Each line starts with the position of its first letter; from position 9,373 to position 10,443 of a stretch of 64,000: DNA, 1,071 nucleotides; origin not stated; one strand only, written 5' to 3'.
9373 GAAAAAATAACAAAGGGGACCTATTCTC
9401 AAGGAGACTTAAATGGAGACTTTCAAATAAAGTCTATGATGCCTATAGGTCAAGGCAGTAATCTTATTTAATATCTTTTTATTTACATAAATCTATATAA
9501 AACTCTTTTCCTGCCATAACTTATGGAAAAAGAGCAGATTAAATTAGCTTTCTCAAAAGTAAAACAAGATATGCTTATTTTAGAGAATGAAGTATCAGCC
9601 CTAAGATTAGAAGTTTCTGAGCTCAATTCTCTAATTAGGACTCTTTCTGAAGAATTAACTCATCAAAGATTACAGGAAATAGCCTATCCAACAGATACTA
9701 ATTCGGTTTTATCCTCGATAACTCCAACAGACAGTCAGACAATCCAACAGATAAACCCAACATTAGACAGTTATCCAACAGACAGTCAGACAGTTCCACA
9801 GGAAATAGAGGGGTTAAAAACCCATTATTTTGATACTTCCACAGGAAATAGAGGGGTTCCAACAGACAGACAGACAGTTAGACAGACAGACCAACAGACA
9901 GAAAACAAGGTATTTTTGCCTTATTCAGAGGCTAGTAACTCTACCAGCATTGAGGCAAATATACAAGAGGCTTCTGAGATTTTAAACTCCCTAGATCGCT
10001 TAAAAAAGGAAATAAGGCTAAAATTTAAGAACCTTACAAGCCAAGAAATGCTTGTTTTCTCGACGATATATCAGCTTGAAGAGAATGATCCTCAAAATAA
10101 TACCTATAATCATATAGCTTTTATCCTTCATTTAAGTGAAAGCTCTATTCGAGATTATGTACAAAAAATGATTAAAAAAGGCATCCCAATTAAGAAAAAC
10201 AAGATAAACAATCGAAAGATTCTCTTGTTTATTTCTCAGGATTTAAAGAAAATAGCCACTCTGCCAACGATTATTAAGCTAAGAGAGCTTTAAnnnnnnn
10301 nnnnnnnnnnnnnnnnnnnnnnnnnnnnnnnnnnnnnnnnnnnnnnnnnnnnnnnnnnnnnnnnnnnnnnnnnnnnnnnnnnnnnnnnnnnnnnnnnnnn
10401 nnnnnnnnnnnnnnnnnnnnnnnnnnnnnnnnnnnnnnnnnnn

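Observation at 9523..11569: Convergent paralogous coiled-coil/linker/wHTH genes whose linkers are built from DNA words that recur in nearby non-coding DNA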

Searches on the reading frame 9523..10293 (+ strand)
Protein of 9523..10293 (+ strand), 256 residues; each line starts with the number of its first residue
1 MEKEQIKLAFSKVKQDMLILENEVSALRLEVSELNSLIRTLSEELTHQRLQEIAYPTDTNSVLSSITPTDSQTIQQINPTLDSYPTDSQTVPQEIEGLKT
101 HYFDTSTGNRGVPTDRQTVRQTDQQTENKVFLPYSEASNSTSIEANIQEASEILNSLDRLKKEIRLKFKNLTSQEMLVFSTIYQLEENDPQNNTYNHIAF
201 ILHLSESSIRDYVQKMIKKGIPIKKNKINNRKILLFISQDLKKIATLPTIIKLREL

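Call 9: search_protein_families(library=pfam, proteins=[window:9523-10293:+], max_evalue=0.1)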
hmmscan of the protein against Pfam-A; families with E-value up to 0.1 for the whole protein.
window:9523-10293:+ (256 aa): 8 families
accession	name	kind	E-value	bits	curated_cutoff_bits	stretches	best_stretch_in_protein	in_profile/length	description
PF21984.2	DnaD_N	-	0.0045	17.6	27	1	170-231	13-74/101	DnaD N-terminal domain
PF08279.18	HTH_11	-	0.011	16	25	1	182-225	6-48/55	HTH domain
PF08334.16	T2SSG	-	0.023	15.2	21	0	71-100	15-44/108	Type II secretion system (T2SS), protein G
PF19661.4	DUF6164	-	0.029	14.8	27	1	90-146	18-74/116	Family of unknown function (DUF6164)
PF13412.12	HTH_24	-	0.038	14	21.9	0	194-221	19-46/48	Winged helix-turn-helix DNA-binding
PF10398.14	DUF2443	-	0.055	14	25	0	193-221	14-40/79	Protein of unknown function (DUF2443)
PF01325.25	Fe_dep_repress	-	0.059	14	26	0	178-220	9-50/60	Iron dependent repressor, N-terminal DNA binding domain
PF24925.1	DUF7746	-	0.069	13.7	27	0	173-198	23-48/85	Domain of unknown function (DUF7746)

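Call 14: find_homologous_proteins(query=window:9523-10293:+)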
Query window:9523-10293:+ (256 aa): 2296 proteins with E <= 0.001 among 2840 candidates; the best 120 are listed.
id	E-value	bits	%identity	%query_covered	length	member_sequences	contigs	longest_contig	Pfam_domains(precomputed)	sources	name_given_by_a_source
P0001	1.2e-154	530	100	100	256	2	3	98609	-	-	-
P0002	3.6e-121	421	82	100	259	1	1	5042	-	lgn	-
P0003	5.6e-111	388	77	100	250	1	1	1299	-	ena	-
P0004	2.4e-84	301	64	100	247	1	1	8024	-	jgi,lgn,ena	-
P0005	1.8e-83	298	65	100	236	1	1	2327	-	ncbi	-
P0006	9.2e-83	295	63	100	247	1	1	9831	-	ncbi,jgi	jgi:uncharacterized protein (UPF0297 family)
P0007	3.0e-82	294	63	100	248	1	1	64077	-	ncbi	-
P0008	1.1e-81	292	63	100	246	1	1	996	-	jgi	jgi:hypothetical protein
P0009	3.0e-81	291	63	100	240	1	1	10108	-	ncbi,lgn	-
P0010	3.8e-81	290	62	100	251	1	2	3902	-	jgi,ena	-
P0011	6.7e-80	286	63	100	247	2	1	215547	-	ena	-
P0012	4.1e-79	284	61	98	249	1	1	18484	-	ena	-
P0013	2.6e-77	278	59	98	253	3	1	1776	-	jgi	jgi:biotin operon repressor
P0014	2.8e-77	278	61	99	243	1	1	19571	-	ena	-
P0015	4.6e-76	274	58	98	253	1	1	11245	-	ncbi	-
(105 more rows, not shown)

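Call 23: find_related_loci(query=A1, collection=genome_contigs, flank=10000)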
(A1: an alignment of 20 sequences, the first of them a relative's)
Query A1 (256 aa) in genome_contigs; peptide patterns used: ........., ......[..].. (x = any residue, [..] = any of these).
258 stretches matched a pattern; 237 encode a relative of the query (tblastn E <= 1e-3); the best 80 are kept; 80 distinct loci.
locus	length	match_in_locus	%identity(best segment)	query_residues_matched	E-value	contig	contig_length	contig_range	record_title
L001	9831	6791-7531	63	1-256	1e-93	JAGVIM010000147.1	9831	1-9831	MAG: Nanoarchaeota archaeon isolate DeMMO1_8 c_000000020765, whole genome shotgun sequence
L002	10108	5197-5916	63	1-256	8e-93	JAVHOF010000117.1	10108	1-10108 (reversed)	MAG: Candidatus Pacearchaeota archaeon isolate WB01no4_31_21 NODE_4292_length_10108_cov_13.939023, whole genome shotgun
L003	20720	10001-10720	63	1-256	2e-87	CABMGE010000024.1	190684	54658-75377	uncultured archaeon isolate LFW-165_1 genome assembly, contig: LFW1651_6, whole genome shotgun sequence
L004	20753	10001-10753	57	1-256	4e-86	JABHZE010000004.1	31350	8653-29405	MAG: archaeon isolate SI047_bin76 k141_1014988, whole genome shotgun sequence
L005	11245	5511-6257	58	6-256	7e-85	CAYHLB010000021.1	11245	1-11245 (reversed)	MAG TPA_asm: Candidatus Woesearchaeota archaeon isolate ERP119705_co13_510 genome assembly, contig: NODE_7306_length_112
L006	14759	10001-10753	56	3-256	2e-79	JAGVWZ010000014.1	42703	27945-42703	Candidatus Pacearchaeota archaeon isolate RIFOXYB1_FULL_29_20 rifoxyb1_full_scaffold_277, whole genome shotgun sequence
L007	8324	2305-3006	61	1-256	2e-79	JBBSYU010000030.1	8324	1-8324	MAG: Nanoarchaeota archaeon isolate H43-bin046_1 H43_bin046_1_000000000030, whole genome shotgun sequence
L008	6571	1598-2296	57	1-256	1e-78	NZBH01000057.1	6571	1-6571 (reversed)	MAG: archaeon isolate ARS1414 MHASMcontig_220351, whole genome shotgun sequence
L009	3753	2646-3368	56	1-256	9e-79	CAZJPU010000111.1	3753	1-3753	MAG TPA_asm: Candidatus Woesearchaeota archaeon isolate binchicken_co181_604 genome assembly, contig: NODE_58488_length_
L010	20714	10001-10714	56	1-256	1e-77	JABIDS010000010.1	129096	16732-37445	MAG: archaeon isolate SI048_bin8 k141_654569, whole genome shotgun sequence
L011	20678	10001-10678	55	1-256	2e-74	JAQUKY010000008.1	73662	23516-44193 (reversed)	MAG: Candidatus Nanoarchaeia archaeon isolate STD1_118 NODE_669_length_73662_cov_10.373156_Sandtown_D1, whole genome sho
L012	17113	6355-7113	53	6-256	5e-74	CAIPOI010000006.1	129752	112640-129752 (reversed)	uncultured archaeon isolate LaPlata_bin-1599 genome assembly, contig: bin-1599:6/8, whole genome shotgun sequence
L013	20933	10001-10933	48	1-256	7e-73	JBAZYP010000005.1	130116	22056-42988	MAG: Candidatus Pacearchaeota archaeon isolate SO_2017_GW1_83 NODE_987_length_130116_cov_1.476602_OW334_2017, whole geno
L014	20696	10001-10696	60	1-256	1e-72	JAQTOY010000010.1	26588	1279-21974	MAG: Candidatus Nanoarchaeia archaeon isolate STB_103 NODE_3924_length_26588_cov_3.762972_Sandtown_B, whole genome shotg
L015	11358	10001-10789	51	1-256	1e-71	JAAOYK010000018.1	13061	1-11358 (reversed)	Candidatus Pacearchaeota archaeon isolate DPANNHV_H1.bin.39 k83_781019, whole genome shotgun sequence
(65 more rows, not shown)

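Call 37: search_solved_structures(query=A1, max_evalue=1)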
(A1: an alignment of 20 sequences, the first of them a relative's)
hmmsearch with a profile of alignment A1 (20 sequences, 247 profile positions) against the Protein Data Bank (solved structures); distinct sequences matched with E-value up to 1: 49.
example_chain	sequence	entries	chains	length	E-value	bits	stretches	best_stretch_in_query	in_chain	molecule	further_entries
5zhy_A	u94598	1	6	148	0.069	16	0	15-50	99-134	Spike glycoprotein, Spike glycoprotein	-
6o5c_A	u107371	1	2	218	0.076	15.8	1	171-216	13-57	Putative metal-dependent transcriptional regulator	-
8tvi_A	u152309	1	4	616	0.16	14.8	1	12-98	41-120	Langya virus attachment glycoprotein G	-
6jfv_B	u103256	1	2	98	0.19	14.5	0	13-48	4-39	Keratin, type II cytoskeletal 5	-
5j5k_A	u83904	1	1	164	0.22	14.3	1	14-97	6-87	Uncharacterized protein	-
5u5b_A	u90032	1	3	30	0.22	14.3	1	17-42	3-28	Designed trimeric coiled coil peptide with two terpyridine side chains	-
1i1g_A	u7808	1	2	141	0.24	14.2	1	176-224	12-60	TRANSCRIPTIONAL REGULATOR LRPA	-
7o97_A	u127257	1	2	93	0.27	14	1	6-48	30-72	hypothetical protein UY81_C0065G0003 from Candidatus Giovannonibacteria bacterium converte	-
2yny_A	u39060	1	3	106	0.28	14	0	13-47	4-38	GENERAL CONTROL PROTEIN GCN4, PUTATIVE INNER MEMBRANE PROTEIN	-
3tnu_B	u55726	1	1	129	0.28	14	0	12-47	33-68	Keratin, type II cytoskeletal 5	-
6cmq_A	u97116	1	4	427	0.3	13.9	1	119-189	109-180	Tyrosine-protein phosphatase non-receptor type 11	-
8vhs_A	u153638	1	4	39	0.41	13.5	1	6-35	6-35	Cu-4SCC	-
4nwg_A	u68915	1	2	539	0.41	13.4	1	119-189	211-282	Tyrosine-protein phosphatase non-receptor type 11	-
7emn_A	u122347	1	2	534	0.41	13.4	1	119-189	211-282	Tyrosine-protein phosphatase non-receptor type 11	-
5i6v_A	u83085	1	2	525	0.41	13.4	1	119-189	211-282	Tyrosine-protein phosphatase non-receptor type 11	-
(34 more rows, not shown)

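Call 46: find_encoding_contigs(protein=P0002, flank=6000, max_places=3)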
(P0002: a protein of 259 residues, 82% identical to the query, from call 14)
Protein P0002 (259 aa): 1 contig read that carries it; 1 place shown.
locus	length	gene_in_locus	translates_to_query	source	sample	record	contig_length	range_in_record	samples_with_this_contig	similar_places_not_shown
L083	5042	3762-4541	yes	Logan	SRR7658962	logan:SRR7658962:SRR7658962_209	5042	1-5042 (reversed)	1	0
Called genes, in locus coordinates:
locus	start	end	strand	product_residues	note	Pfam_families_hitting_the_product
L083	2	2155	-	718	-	?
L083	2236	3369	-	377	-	-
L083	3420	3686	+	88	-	-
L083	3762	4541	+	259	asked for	-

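Call 50: predict_structure(alignment_id=A1)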
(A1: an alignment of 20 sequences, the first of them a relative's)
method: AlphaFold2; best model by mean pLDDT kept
length: 256 residues; sequences in the alignment: 20
mean_pLDDT: 69.1   pTM: 0.40
mean pLDDT of the five models: 69.1, 68.5, 67.7, 66.0, 64.3
residues with pLDDT >= 90: 60; 70-90: 104; 50-70: 8; < 50: 84
segments of 3 or more residues with pLDDT < 50: 57-140
pLDDT, mean of each block of 10 residues (from residue 1): 80 94 94 93 85 57 34 32 32 33 34 40 35 37 76 82 85 90 88 89 91 91 85 84 80 79
secondary structure, 60 per line:
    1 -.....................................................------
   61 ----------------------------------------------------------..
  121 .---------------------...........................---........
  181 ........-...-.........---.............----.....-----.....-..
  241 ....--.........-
elements in order: H2-54 H143-169 H173-188 H195-202 H206-218 E223-227 E233-237 H239-244 H247-255

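Call 55: fold_search(model_id=the predicted structure, library=pdb)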
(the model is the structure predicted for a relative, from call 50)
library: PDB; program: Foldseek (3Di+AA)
matches with E <= 10: 1141; with E <= 0.001: 5
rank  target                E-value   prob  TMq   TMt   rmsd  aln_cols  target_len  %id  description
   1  3bpx_B                1.7e-04  1.00  0.27  0.46  11.0       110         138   18  Crystal Structure of MarR (released 2008-05-20)
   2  3nqo_A                3.4e-04  1.00  0.27  0.37  14.2       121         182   20  Crystal structure of a MarR family transcriptional regulator (CD1569) from Clostridium difficile 630 at 2.20 A resolut (released 2010-07-21)
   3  3nqo_B                7.7e-04  1.00  0.27  0.37  14.1       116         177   20  Crystal structure of a MarR family transcriptional regulator (CD1569) from Clostridium difficile 630 at 2.20 A resolut (released 2010-07-21)
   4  2yr2_A                7.7e-04  1.00  0.25  0.41  12.9       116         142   21  Crystal Structure of the Hypothetical regulator from Sulfolobus tokodaii (released 2007-10-02)
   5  4lln_J                9.9e-04  1.00  0.26  0.45  14.1       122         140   16  Crystal structure of S. aureus MepR-DNA complex (released 2014-05-14)
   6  7dvs_A                1.1e-03  1.00  0.26  0.44  11.7       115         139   25  Crystal structure of Apo (heme-free) PefR (released 2021-09-29)
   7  2rdp                  1.2e-03  1.00  0.26  0.43  12.9       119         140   15  The structure of a MarR family protein from Bacillus stearothermophilus (released 2007-11-13)
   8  4lll_M                1.3e-03  1.00  0.28  0.53   9.5       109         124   12  Crystal structure of S. aureus MepR-DNA complex (released 2014-05-14)
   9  3bpv                  1.4e-03  1.00  0.28  0.48  12.3       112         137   18  Crystal Structure of MarR (released 2008-05-20)
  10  3gfi_A                1.4e-03  1.00  0.25  0.42  12.9       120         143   21  Crystal structure of ST1710 complexed with its promoter DNA (released 2009-08-25)
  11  5fb2_A                1.6e-03  1.00  0.28  0.48  10.1       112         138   13  S. aureus MepR F27L Mutant bound to oligodeoxyribonucleotide (released 2016-12-14)
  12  4l9t_A                1.6e-03  1.00  0.27  0.46  10.0       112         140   13  Crystal structure of MepR F27L mutant from multidrug resistant S. aureus clinical isolate (released 2013-09-11)
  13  7dvr                  1.6e-03  1.00  0.27  0.44  11.5       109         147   20  Crystal structure of heme sensor protein PefR from Streptococcus agalactiae in complex with heme (released 2021-09-29)
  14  1s3j_A                1.8e-03  1.00  0.26  0.45  12.4       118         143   16  X-ray crystal structure of YusO protein from Bacillus subtilis (released 2004-04-13)
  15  3bpx_A                1.9e-03  1.00  0.26  0.43  14.6       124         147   18  Crystal Structure of MarR (released 2008-05-20)
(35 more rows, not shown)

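Call 62: search_protein_families(library=ncbifam, proteins=[window:9523-10293:+], max_evalue=0.01)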
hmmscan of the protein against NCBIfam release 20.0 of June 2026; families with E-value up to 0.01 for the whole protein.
window:9523-10293:+ (256 aa): 3 families
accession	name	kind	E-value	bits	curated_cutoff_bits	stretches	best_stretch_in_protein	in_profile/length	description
NF000222.1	FosX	equivalog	0.0014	18.9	170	1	146-227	20-93/127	FosX/FosE/FosI family fosfomycin resistance hydrolase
NF040947.1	trans_reg_LysM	equivalog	0.0018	18.1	180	0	192-229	17-53/136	HTH-type transcriptional regulator LysM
TIGR04548.1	DnaD_Mollicutes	hypoth_equivalog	0.0085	16.1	100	1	168-233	21-87/178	DnaD family protein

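Call 87: search_protein_families(library=pfam, alignment_id=A1, max_evalue=0.01)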
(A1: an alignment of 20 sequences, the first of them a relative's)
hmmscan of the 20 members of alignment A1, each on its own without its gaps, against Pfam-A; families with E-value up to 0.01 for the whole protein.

A. member 1, P0001 (256 aa): 1 family
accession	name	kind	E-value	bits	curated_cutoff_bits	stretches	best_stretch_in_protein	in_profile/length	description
PF21984.2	DnaD_N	-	0.0045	17.6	27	1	170-231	13-74/101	DnaD N-terminal domain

B. families by the number of members that match (of 20 scanned): 20 families
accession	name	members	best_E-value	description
PF13412.12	HTH_24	10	8.2e-06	Winged helix-turn-helix DNA-binding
PF08279.18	HTH_11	9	2e-05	HTH domain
PF21984.2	DnaD_N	8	8.9e-05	DnaD N-terminal domain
PF13730.12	HTH_36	5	2.5e-05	Helix-turn-helix domain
PF01325.25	Fe_dep_repress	4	0.00092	Iron dependent repressor, N-terminal DNA binding domain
PF14493.12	HTH_40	4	0.0021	Helix-turn-helix domain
PF04545.22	Sigma70_r4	3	0.0006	Sigma-70, region 4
PF13518.12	HTH_28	2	0.0021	Helix-turn-helix domain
PF05701.16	WEMBL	1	0.00092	Weak chloroplast movement under blue light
PF19749.4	DUF6236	1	0.001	Family of unknown function (DUF6236)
PF09969.14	DUF2203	1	0.0012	Uncharacterized conserved protein (DUF2203)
PF23153.1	Aip3p_Bud6_N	1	0.0015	Aip3p/Bud6 N-terminal domain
PF13551.12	HTH_29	1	0.0029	Winged helix-turn helix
PF01399.33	PCI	1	0.0037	PCI domain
PF00196.25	GerE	1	0.0042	Bacterial regulatory proteins, luxR family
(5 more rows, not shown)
